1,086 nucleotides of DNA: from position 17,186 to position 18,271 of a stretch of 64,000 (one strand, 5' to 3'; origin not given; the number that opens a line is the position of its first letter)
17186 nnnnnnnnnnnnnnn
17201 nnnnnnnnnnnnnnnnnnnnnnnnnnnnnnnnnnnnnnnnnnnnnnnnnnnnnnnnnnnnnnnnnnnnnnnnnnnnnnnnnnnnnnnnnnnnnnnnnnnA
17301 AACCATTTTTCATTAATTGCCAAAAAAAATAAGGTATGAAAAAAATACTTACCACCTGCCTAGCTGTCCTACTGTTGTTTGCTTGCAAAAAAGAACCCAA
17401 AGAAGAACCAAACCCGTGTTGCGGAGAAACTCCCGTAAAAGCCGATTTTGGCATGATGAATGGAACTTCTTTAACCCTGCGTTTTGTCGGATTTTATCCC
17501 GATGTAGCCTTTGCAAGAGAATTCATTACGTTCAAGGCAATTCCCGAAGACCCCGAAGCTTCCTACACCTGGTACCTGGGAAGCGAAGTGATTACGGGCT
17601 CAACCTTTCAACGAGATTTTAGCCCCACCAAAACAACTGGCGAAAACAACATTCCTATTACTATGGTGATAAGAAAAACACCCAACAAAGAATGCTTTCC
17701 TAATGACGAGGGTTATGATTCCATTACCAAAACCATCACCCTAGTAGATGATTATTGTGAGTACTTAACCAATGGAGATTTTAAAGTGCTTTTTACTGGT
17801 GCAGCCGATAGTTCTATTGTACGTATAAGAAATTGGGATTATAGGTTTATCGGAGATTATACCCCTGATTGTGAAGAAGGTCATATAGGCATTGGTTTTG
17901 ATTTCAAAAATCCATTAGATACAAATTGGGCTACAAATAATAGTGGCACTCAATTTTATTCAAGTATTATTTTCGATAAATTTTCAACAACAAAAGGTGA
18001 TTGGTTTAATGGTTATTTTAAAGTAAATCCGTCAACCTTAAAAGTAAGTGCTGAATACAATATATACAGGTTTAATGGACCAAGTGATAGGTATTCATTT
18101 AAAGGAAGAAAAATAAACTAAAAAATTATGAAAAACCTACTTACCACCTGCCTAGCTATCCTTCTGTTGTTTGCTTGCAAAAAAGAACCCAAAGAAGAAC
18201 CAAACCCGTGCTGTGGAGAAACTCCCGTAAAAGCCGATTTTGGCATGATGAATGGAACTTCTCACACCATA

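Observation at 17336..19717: Exact 792-bp tandem triplication of a lipoprotein gene with patchwork sequence sharing and a variable C-terminal third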

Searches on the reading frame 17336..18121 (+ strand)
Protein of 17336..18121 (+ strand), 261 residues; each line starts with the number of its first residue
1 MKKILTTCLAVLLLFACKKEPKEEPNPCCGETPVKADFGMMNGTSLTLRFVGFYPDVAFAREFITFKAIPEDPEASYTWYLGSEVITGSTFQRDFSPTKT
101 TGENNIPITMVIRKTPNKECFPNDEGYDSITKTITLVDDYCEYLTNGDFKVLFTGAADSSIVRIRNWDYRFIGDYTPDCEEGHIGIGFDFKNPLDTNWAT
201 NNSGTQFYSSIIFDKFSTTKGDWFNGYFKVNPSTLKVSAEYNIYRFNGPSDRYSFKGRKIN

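Call 5: search_protein_families(library=pfam, proteins=[window:17336-18121:+], max_evalue=1)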
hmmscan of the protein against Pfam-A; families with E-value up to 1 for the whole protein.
window:17336-18121:+ (261 aa): 0 families

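Call 6: search_protein_families(library=ncbifam, proteins=[window:17336-18121:+], max_evalue=1)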
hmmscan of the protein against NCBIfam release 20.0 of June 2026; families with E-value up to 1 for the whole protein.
window:17336-18121:+ (261 aa): 1 family
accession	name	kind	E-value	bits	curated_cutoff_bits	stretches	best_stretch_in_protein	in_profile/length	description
NF052634.1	Riean_0653_fam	subfamily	0.071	14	57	1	1-27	1-27/176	Riean_0653 family protein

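Call 10: find_homologous_proteins(query=window:17336-18118:+, max_evalue=0.001)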
Query window:17336-18118:+ (261 aa): 26 proteins with E <= 0.001 among 342 candidates.
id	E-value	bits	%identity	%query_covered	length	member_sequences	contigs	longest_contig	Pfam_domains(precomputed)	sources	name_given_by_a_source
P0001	4.7e-162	556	92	100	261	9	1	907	-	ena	-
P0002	1.6e-155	534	87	100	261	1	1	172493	-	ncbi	-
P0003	1.2e-140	486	81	100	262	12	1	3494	-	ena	-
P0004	4.9e-131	454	77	100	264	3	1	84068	-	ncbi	-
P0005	6.2e-112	392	67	94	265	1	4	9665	-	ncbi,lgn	ncbi:MAG: hypothetical protein ABF242_08385 [Flavobacteriales bacterium]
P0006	5.5e-110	385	67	100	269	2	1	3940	-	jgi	-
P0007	2.4e-109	383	67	100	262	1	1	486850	-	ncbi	-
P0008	5.3e-100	352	62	100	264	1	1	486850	-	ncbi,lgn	-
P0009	7.5e-95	336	69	81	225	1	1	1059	-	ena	-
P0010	2.2e-54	203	48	90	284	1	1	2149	-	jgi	jgi:hypothetical protein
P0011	4.3e-54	202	45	95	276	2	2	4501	-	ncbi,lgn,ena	-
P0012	1.3e-50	190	45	96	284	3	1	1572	-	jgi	jgi:hypothetical protein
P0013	2.1e-49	186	47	90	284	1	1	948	-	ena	-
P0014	2.5e-45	173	43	90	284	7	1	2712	-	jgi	jgi:hypothetical protein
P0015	2.3e-42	163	40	95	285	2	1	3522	-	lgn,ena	-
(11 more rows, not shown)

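Call 12: find_encoding_contigs(protein=P0007, flank=8000, max_places=4)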
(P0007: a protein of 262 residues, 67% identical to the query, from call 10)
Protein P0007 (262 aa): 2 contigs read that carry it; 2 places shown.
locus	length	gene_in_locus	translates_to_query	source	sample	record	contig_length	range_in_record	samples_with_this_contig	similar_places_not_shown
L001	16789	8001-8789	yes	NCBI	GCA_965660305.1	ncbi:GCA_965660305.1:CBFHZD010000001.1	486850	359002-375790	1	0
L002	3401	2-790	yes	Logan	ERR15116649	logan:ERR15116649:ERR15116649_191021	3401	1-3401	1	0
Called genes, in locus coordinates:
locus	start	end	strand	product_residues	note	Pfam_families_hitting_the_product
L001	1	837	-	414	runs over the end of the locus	PF00924:MS_channel_2nd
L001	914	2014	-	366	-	PF01926:MMR_HSR1, PF02421:FeoB_N, PF06071:YchF-GTPase_C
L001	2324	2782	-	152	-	PF07606:DUF1569 (weak)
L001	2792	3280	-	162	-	PF03168:LEA_2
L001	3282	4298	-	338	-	PF02912:Phe_tRNA-synt_N, PF01409:tRNA-synt_2d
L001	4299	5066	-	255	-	PF00160:Pro_isomerase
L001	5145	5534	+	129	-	-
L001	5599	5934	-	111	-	-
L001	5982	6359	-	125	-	PF04134:DCC1-like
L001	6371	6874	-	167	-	PF12802:MarR_2 (faint)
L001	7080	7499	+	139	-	-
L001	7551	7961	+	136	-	-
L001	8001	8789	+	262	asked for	-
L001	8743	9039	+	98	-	-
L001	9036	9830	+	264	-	-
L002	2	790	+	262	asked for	?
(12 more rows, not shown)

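Call 13: find_encoding_contigs(protein=P0004, flank=8000, max_places=4)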
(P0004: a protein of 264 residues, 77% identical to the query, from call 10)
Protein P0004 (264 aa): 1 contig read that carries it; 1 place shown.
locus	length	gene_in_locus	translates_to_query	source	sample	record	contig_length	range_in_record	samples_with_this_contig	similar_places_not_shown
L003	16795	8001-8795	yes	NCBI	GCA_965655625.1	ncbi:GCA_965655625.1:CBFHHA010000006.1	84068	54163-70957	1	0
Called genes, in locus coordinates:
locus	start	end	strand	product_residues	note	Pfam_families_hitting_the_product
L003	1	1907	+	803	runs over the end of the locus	PF07715:Plug, PF00593:TonB_dep_Rec_b-barrel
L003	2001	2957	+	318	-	PF01551:Peptidase_M23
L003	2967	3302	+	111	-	PF00376:MerR, PF13411:MerR_1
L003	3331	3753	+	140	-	PF01242:PTPS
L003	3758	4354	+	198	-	PF01227:GTP_cyclohydroI, PF14489:QueF (faint)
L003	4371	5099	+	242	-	PF01027:Bax1-I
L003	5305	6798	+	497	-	PF03321:GH3, PF23571:GH3_M, PF23572:GH3_C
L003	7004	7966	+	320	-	-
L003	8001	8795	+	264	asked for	-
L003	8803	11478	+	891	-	PF18962:Por_Secre_tail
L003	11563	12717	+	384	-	PF01118:Semialdhyde_dh (faint), PF02670:DXP_reductoisom, PF08436:DXP_redisom_C, PF13288:DXPR_C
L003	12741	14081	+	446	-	PF02163:Peptidase_M50, PF17820:PDZ_6 (faint), PF13180:PDZ_2 (faint), PF21558:Pept_S41_N_bact (faint), PF00595:PDZ (faint)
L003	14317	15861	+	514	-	PF14501:HATPase_c_5 (faint), PF02518:HATPase_c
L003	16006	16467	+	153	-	PF20105:DUF6495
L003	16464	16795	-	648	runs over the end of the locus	PF13292:DXP_synthase_N, PF02779:Transket_pyr, PF02780:Transketolase_C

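Call 17: find_related_loci(query=A2, collection=genome_contigs, flank=8000)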
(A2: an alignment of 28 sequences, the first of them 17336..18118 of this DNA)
Query A2 (261 aa) in genome_contigs; peptide patterns used: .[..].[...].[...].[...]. (x = any residue, [..] = any of these).
92 stretches matched a pattern; 73 encode a relative of the query (tblastn E <= 1e-3); 70 distinct loci.
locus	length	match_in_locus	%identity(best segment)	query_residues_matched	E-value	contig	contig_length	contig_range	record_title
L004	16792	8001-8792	77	1-261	3e-132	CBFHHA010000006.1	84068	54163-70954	MAG: Flavobacteriales bacterium isolate AGTU_22_bin_22_permissive genome assembly, contig: AGTU_22_bin_22_permissive_c6,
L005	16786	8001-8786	67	1-261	3e-112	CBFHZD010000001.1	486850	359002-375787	MAG: Flavobacteriales bacterium isolate Co_bin_232_permissive genome assembly, contig: Co_bin_232_permissive_c1, whole g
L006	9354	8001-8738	67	16-261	2e-111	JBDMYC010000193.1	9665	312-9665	MAG: Flavobacteriales bacterium isolate NSW1.bin.42 k97_662367, whole genome shotgun sequence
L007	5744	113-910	40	14-260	9e-47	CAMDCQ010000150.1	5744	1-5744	MAG: Chitinophaga pinensis isolate MiE-16apr19-111 genome assembly, contig: MiE-16apr19-C34418, whole genome shotgun seq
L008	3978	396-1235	38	4-260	2e-45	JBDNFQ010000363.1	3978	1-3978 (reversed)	MAG: Bacteroidia bacterium isolate concoct.142.ELB k141_1322349, whole genome shotgun sequence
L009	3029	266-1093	37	4-260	7e-37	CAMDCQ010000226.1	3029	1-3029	MAG: Chitinophaga pinensis isolate MiE-16apr19-111 genome assembly, contig: MiE-16apr19-C90210, whole genome shotgun seq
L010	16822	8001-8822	36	4-258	3e-35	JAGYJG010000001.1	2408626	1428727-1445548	MAG: Bacteroidia bacterium isolate M30B35 1, whole genome shotgun sequence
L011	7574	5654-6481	34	5-261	1e-34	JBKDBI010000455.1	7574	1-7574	MAG: Bacteroidota bacterium isolate samp_2079_maxbin_1042 samp_2079_1159525, whole genome shotgun sequence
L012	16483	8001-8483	37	1-162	2e-27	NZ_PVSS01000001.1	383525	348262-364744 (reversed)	Brumimicrobium mesophilum strain JCM 14063 contig1, whole genome shotgun sequence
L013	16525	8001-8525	37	1-179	8e-26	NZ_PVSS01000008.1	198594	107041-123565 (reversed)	Brumimicrobium mesophilum strain JCM 14063 contig8, whole genome shotgun sequence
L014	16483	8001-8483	36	1-162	2e-25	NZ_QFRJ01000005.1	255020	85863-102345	Brumimicrobium oceani strain C305 contig5, whole genome shotgun sequence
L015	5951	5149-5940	32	1-247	6e-24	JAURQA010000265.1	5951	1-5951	MAG: Bacteroidota bacterium isolate SFB_South_Co_48 k141_3787572, whole genome shotgun sequence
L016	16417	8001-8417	39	1-138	1e-22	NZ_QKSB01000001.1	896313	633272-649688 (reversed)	Putridiphycobacter roseus strain SM1701 SM1701_scaffold1, whole genome shotgun sequence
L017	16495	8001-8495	36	1-165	2e-22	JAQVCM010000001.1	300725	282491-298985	MAG: Crocinitomicaceae bacterium isolate STD2_89 NODE_33_length_300725_cov_7.789543_Sandtown_D2, whole genome shotgun se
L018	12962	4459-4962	36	1-164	2e-22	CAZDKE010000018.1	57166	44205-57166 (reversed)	MAG TPA_asm: uncultured Lishizhenia sp. isolate SRP219642_co8_663 genome assembly, contig: NODE_496_length_57166_cov_7.7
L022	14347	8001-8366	42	11-133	6e-22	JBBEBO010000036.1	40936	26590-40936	MAG: Brumimicrobium sp. isolate LejiaF_34_24 Lejia_F_1406_length_40936_cov_16, whole genome shotgun sequence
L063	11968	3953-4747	31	1-260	5e-23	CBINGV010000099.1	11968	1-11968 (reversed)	MAG TPA_asm: uncultured Flavobacteriales bacterium isolate SRR16817029_concoct_29 genome assembly, contig: ERZ27393973.2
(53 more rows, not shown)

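Call 20: predict_structure(alignment_id=A2)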
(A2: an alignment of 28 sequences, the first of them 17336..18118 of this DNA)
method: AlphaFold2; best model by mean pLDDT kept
length: 261 residues; sequences in the alignment: 28
mean_pLDDT: 83.7   pTM: 0.75
mean pLDDT of the five models: 83.7, 82.9, 82.5, 81.9, 64.8
residues with pLDDT >= 90: 120; 70-90: 93; 50-70: 44; < 50: 4
segments of 3 or more residues with pLDDT < 50: 17-19
pLDDT, mean of each block of 10 residues (from residue 1): 61 55 67 92 77 86 93 95 94 91 91 92 93 90 93 93 84 74 80 64 82 80 87 95 75 93 79
secondary structure, 60 per line:
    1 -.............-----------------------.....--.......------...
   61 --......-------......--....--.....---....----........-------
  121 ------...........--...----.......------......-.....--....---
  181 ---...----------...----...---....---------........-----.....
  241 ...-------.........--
elements in order: H2-14 E38-42 H45-51 E58-60 E63-68 E76-81 E84-87 E90-94 H98-101 E106-113 E127-137 E147-153 E160-165 E167-171 E174-177 E184-186 E197-199 E204-206 E210-213 E223-230 E236-243 E251-259

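Call 25: fold_search(model_id=the predicted structure, library=pdb)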
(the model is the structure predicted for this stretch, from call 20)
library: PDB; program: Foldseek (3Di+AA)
matches with E <= 10: 1213; with E <= 0.001: 0
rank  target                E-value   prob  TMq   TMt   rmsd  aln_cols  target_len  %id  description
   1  7kv7_AAA              3.2e-03  0.89  0.22  0.23  15.3       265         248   11  Surface glycan-binding protein B from Bacteroides fluxus in complex with laminaritriose (released 2021-02-17)
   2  1l0q_A                4.3e-03  1.00  0.25  0.17   6.1       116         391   19  Tandem YVTN beta-propeller and PKD domains from an archaeal surface layer protein (released 2002-11-06)
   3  5kkx_B                5.9e-03  0.80  0.24  0.26  16.0       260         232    6  Crystal structure of a TbpB C-lobe mutant from Neisseria meningitidis M982 (released 2017-07-19)
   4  8vse_A                9.6e-03  0.75  0.25  0.19  25.4       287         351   10  Cryo-EM structure of human CD45 extracellular region in complex with adenoviral protein E3/49K (released 2024-11-06)
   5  6dld_C                1.1e-02  0.82  0.23  0.22  17.4       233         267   10  Crystal structure of IgLON5/NEGR1 heterodimer (released 2019-04-10)
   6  7y9a_A                1.1e-02  0.69  0.21  0.28  16.8       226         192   10  Crystal structure of sDscam Ig1-2 domains, isoform beta2v6 (released 2023-05-24)
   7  6cuj_A                1.7e-02  0.87  0.25  0.38  12.7       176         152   11  Crystal structure of the C-terminal domain of neisserial heparin binding antigen (NHBA) (released 2018-09-26)
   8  7t0r_A                1.7e-02  0.35  0.21  0.16  19.9       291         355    6  Crystal structure of the anti-CD4 adnectin 6940_B01 as a complex with the extracellular domains of CD4 and ibalizumab  (released 2022-01-12)
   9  4p99_A                2.1e-02  0.51  0.21  0.15  16.7       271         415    8  Ca2+-stabilized adhesin helps an Antarctic bacterium reach out and bind ice (released 2014-06-18)
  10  8ah9                  2.4e-02  0.90  0.22  0.42   6.9       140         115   10  De novo retro-aldolase RAbetaB-16.1 (released 2023-08-16)
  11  1rpq_B                2.7e-02  0.63  0.21  0.31  12.9       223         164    9  High Affinity IgE Receptor (alpha chain) Complexed with Tight-Binding E131 'zeta' Peptide from Phage Display (released 2004-07-20)
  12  9cmg_B                2.9e-02  0.35  0.22  0.12  18.1       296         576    8  Transferrin Binding Protein A in complex with transferrin binding protein B and transferrin (iron bound in both lobes  (released 2026-03-04)
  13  3a1j_C                2.9e-02  0.11  0.14  0.14  17.8       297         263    9  Crystal structure of the human Rad9-Hus1-Rad1 complex (released 2009-06-02)
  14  3dos_D                3.4e-02  0.38  0.23  0.28  13.5       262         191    9  Crystal structure of the complex of the Caf1M chaperone with the mini-fiber of two Caf1 subunits (Caf1:Caf1), carrying (released 2009-07-14)
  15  3tf6_B                3.8e-02  0.69  0.22  0.29   7.8       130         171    8  Crystal structure of Neutrophil gelatinase-associated lipocalin (C87S mutant) in complex with Europium and the siderop (released 2011-09-07)
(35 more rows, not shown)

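Call 26: search_protein_families(library=phrogs, proteins=[window:17336-18121:+], max_evalue=0.1)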
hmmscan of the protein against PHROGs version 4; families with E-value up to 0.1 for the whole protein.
window:17336-18121:+ (261 aa): 1 family
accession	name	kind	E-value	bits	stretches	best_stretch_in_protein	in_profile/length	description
phrog_1119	-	moron, auxiliary metabolic gene and host takeover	0.036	15.5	1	1-32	1-29/78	Cor superinfection exclusion protein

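Call 29: search_solved_structures(query=A2, max_evalue=10)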
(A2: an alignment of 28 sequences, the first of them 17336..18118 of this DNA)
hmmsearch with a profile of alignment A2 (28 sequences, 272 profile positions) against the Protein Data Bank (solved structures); distinct sequences matched with E-value up to 10: 0.

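Call 30: find_encoding_contigs(protein=P0003, flank=5000, max_places=4)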
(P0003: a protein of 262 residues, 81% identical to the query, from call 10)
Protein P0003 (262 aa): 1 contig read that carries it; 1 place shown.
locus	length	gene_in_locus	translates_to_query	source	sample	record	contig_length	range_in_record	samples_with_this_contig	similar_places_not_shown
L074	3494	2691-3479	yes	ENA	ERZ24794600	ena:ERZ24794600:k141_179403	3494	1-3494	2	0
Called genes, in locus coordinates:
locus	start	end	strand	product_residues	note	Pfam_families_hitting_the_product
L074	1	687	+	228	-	?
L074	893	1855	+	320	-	-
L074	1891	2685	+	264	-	-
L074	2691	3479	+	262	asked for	-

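Call 31: find_encoding_contigs(protein=P0001, flank=5000, max_places=4)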
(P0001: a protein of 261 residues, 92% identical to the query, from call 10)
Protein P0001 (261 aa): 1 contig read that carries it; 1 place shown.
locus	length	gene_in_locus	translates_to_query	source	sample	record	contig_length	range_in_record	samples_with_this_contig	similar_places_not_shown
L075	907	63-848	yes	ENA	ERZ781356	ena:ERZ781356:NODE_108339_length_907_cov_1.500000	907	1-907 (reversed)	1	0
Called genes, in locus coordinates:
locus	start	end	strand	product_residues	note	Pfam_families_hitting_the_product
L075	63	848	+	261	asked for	-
